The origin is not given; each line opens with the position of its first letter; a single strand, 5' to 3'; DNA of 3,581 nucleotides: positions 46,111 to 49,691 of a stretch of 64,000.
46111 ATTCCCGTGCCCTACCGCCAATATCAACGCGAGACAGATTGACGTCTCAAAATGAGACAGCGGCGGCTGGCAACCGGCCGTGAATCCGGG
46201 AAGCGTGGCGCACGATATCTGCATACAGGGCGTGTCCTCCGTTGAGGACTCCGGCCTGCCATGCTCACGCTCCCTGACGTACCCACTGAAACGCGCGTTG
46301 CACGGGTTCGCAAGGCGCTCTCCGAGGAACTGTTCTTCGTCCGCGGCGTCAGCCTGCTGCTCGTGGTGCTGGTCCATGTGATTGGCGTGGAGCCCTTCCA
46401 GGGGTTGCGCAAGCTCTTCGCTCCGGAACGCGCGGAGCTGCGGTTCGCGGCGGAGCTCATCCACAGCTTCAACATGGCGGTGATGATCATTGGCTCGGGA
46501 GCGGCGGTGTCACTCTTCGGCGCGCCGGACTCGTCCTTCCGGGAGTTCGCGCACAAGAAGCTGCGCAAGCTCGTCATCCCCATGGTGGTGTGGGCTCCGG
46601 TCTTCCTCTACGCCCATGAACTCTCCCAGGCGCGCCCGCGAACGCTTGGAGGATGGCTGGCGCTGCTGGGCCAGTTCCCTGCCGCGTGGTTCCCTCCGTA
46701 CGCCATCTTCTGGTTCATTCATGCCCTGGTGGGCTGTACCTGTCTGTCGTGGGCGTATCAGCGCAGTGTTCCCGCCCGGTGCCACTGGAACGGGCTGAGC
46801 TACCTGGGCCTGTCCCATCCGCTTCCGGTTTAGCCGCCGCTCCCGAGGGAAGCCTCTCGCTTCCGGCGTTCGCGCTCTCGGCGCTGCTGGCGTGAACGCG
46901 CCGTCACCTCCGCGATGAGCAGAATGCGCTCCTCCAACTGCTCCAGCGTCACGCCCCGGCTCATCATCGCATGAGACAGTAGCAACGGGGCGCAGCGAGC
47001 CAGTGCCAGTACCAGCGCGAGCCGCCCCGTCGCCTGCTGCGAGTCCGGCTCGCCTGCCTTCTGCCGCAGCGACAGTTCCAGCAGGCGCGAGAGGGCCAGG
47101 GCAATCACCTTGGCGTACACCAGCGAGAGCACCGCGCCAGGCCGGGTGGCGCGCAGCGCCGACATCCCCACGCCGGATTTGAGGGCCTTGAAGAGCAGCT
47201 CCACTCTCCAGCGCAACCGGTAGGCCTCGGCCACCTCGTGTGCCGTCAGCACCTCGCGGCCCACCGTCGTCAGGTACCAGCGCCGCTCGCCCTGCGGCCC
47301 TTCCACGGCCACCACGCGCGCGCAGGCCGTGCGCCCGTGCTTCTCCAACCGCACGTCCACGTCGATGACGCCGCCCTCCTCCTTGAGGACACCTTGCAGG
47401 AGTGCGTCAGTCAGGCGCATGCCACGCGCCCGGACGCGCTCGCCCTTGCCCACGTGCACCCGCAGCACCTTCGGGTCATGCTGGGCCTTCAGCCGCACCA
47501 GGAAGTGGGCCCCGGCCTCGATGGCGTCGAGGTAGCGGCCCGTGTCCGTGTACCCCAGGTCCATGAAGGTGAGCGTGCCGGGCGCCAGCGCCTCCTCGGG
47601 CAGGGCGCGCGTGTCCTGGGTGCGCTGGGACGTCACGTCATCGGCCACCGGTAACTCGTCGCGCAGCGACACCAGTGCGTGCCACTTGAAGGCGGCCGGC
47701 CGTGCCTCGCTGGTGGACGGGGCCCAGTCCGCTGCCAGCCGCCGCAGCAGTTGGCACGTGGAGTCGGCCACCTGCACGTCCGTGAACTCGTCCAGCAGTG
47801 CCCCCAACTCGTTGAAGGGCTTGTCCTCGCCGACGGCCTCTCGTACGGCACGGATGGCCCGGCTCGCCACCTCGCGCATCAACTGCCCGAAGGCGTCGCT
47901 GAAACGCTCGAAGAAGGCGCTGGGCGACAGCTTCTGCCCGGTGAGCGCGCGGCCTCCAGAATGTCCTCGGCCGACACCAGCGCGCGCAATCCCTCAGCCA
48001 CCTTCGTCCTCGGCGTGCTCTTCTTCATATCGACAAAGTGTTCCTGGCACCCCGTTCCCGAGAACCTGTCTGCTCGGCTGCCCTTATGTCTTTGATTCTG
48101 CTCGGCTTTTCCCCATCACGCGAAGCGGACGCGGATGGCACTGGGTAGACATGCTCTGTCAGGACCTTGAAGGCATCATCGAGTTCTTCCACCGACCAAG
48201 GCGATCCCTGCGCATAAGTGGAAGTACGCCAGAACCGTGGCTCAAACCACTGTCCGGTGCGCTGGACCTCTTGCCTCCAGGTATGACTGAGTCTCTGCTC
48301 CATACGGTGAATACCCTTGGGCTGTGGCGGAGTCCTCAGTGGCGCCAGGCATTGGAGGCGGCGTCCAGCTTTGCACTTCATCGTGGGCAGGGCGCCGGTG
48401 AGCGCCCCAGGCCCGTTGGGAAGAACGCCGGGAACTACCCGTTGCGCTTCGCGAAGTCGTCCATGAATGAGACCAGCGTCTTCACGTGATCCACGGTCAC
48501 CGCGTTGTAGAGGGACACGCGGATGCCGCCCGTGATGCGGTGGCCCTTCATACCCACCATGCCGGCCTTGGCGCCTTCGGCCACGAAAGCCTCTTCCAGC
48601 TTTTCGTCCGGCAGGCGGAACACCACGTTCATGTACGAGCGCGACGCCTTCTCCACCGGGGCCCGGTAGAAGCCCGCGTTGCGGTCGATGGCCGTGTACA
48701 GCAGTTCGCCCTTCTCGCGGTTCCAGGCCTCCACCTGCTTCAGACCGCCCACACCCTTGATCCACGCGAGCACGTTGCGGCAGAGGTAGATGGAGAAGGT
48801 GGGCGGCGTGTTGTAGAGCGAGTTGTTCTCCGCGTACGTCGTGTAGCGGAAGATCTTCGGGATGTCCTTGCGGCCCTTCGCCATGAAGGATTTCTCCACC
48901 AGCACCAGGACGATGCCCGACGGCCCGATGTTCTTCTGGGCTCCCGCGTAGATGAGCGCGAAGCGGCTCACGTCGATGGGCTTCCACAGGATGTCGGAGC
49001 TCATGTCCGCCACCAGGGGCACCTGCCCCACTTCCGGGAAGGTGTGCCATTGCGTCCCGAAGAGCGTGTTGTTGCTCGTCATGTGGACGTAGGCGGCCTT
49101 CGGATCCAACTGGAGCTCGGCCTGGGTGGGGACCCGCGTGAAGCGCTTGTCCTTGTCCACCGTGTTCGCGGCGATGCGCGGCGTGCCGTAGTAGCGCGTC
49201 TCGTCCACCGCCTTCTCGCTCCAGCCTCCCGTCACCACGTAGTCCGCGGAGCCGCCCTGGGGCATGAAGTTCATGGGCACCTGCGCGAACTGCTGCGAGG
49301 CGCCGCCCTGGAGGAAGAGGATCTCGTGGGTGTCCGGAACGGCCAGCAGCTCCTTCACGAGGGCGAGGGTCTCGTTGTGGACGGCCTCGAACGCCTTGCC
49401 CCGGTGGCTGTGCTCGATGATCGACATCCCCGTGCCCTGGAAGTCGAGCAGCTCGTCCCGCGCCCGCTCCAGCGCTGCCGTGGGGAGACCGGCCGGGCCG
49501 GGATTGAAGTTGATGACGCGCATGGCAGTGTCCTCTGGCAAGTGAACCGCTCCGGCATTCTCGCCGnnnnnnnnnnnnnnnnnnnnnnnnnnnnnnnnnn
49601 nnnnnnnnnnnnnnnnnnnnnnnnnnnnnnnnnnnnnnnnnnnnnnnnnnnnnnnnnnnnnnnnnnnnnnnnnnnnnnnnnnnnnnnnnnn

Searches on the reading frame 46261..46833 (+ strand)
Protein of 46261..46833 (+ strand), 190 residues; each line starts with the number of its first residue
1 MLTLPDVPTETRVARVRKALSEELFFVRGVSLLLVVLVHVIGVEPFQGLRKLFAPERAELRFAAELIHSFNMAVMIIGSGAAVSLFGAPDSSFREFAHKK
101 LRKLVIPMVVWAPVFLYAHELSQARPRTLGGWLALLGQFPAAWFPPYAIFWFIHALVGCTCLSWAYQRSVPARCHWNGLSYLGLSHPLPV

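Call 8: search_protein_families(library=pfam, proteins=[window:46261-46833:+], max_evalue=0.01)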
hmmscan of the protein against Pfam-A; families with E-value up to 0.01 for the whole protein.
window:46261-46833:+ (190 aa): 1 family
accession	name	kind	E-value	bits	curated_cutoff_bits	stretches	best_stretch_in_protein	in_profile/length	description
PF01757.29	Acyl_transf_3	-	1.6e-13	50.9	31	1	26-168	6-143/326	Acyltransferase domain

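Call 38: search_protein_families(library=ncbifam, proteins=[window:46261-46833:+], max_evalue=0.01)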
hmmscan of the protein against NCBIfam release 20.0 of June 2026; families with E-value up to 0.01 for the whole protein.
window:46261-46833:+ (190 aa): 0 families

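Call 58: find_homologous_proteins(query=window:46261-46833:+, max_evalue=1e-10)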
Query window:46261-46833:+ (190 aa): 2 proteins with E <= 1e-10 among 441 candidates.
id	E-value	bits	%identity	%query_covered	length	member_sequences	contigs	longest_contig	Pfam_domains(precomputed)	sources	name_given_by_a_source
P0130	3.1e-52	195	79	60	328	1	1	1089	PF01757.29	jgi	jgi:fucose 4-O-acetylase-like acetyltransferase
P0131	1.1e-51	194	77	65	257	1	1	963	PF01757.29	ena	-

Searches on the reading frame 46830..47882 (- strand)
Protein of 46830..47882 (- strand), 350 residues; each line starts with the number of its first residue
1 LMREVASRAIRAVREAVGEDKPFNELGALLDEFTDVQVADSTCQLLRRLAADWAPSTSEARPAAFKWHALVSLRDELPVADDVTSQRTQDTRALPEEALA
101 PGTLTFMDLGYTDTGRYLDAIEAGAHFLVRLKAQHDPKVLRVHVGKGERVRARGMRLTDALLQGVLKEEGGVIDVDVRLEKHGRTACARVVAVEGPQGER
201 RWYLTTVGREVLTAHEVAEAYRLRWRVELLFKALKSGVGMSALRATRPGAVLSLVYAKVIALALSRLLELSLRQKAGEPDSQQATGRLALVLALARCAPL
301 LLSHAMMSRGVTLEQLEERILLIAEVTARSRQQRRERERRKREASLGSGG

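Call 8: search_protein_families(library=pfam, proteins=[window:46830-47882:-], max_evalue=0.01)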
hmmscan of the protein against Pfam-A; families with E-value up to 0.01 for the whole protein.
window:46830-47882:- (350 aa): 1 family
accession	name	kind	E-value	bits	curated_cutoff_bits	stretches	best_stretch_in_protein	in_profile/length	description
PF01609.27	DDE_Tnp_1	-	2.6e-22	80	23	1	35-263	5-199/200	Transposase DDE domain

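Call 38: search_protein_families(library=ncbifam, proteins=[window:46830-47882:-], max_evalue=0.01)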
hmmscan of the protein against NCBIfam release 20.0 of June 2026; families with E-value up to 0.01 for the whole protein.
window:46830-47882:- (350 aa): 8 families
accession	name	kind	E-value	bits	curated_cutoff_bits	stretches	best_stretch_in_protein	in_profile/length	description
NF033592.1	transpos_IS4_1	equivalog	3.2e-39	134.9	115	1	22-268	94-331/332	IS4 family transposase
NF033559.2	transpos_IS1634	equivalog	1.6e-09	37.4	100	1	203-276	363-434/483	IS1634 family transposase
NF033590.1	transpos_IS4_3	equivalog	6.6e-09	35.2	160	1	150-326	201-374/405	IS4 family transposase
NF033591.1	transpos_IS4_2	equivalog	1.7e-08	34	152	1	121-307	138-319/340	IS4 family transposase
NF049999.1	transpos_IS701_3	equivalog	6e-08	32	170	1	188-279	277-371/412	IS701 family transposase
NF033540.2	transpos_IS701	equivalog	3.4e-07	29.9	150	1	75-240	151-334/363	IS701 family transposase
NF049925.1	transpos_IS4_4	equivalog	2.6e-05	23.1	250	1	172-240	273-341/449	IS4 family transposase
NF049921.1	transpos_IS701_2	equivalog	0.001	18.5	250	1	175-244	201-266/318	IS701 family transposase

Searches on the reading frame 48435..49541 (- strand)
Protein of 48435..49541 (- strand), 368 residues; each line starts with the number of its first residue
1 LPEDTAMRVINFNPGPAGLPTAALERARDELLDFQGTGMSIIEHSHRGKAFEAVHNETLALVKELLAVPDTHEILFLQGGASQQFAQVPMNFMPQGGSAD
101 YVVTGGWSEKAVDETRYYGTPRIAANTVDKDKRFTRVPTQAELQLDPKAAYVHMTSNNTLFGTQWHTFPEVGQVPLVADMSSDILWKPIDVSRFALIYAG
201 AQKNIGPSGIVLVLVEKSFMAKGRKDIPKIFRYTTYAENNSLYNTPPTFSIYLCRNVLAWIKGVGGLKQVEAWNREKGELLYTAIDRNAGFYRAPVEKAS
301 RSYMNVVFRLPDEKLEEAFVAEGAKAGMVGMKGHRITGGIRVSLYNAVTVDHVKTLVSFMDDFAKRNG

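Call 12: search_protein_families(library=pfam, proteins=[window:48435-49541:-], max_evalue=0.001)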
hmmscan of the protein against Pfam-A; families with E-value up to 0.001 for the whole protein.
window:48435-49541:- (368 aa): 1 family
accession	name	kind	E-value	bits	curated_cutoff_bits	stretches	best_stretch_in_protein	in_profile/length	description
PF00266.25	Aminotran_5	-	1.1e-41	143.5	21.5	1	10-356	2-371/371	Aminotransferase class-V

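Call 87: search_protein_families(library=ncbifam, proteins=[window:48435-49541:-], max_evalue=0.001)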
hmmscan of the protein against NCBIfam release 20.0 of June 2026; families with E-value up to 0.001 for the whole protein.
window:48435-49541:- (368 aa): 6 families
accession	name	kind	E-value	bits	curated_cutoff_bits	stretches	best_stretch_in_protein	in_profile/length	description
NF003764.0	PRK05355.1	equivalog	1.1e-145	485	253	1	7-367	2-356/357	3-phosphoserine/phosphohydroxythreonine transaminase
TIGR01364.1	serC_1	equivalog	2.4e-142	474.1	443.6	1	10-366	2-357/358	phosphoserine transaminase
NF009112.0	PRK12462.1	equivalog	1.4e-106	356.4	563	1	9-367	6-364/365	phosphoserine transaminase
TIGR01366.1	serC_3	equivalog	7.8e-11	41.7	401.65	1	34-361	22-355/361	phosphoserine transaminase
NF002841.0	PRK03080.1-2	equivalog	4.9e-06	25.8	477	1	179-317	170-320/389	phosphoserine transaminase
TIGR01365.1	serC_2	equivalog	0.00017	20.8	448.2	1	43-315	29-309/374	phosphoserine transaminase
